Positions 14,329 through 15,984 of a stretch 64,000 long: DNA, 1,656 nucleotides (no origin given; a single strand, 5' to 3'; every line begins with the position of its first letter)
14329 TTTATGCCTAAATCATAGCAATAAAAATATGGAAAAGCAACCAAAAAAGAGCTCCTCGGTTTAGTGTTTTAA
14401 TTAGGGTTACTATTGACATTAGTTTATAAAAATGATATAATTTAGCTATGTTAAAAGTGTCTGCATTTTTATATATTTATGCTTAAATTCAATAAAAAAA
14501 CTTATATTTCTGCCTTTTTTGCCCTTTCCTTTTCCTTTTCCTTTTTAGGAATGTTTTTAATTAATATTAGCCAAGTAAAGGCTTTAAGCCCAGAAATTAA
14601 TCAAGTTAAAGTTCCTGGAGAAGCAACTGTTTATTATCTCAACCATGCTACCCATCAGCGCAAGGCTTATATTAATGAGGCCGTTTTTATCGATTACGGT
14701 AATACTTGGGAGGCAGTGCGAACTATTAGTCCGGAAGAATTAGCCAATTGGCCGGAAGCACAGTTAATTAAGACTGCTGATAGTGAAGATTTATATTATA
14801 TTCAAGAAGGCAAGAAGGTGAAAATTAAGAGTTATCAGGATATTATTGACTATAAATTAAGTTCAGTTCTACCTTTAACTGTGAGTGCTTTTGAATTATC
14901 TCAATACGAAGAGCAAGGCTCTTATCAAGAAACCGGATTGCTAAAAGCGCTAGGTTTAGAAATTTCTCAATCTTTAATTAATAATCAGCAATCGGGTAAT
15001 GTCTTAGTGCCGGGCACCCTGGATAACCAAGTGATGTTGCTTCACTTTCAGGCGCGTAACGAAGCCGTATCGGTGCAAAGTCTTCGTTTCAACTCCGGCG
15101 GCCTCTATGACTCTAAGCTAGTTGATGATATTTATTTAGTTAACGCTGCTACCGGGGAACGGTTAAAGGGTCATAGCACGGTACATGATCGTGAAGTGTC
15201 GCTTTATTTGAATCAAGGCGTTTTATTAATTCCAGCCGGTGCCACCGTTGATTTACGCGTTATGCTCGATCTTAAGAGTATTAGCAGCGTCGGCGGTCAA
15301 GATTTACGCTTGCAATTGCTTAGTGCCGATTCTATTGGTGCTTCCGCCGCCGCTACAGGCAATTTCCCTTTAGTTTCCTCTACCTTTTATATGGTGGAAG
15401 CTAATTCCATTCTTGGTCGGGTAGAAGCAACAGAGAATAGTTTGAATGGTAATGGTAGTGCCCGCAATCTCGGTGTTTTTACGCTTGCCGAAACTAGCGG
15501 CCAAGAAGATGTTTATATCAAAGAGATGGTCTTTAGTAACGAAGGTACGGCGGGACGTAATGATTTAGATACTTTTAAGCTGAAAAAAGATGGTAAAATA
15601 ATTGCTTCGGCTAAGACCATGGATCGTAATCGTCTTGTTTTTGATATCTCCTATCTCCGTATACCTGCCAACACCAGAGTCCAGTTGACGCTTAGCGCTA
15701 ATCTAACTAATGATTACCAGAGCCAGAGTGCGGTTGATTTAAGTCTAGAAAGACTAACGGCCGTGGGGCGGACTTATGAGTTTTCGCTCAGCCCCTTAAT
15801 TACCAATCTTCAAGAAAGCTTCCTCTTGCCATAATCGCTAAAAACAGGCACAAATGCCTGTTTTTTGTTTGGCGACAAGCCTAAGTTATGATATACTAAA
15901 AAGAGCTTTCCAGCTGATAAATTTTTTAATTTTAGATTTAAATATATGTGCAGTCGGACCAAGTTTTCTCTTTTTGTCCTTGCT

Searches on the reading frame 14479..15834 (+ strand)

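Call 21: search_protein_families(library=pfam, proteins=[window:14479-15834:+], max_evalue=0.001)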
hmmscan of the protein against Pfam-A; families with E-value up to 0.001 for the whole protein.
window:14479-15834:+ (451 aa): 0 families

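Call 46: search_protein_families(library=pfam, proteins=[window:14479-15834:+], max_evalue=0.01)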
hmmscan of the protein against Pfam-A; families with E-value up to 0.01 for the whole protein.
window:14479-15834:+ (451 aa): 1 family
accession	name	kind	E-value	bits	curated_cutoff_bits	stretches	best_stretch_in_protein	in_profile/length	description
PF06280.18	fn3_5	-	0.0093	17.1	27.6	0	367-415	38-86/112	Fn3-like domain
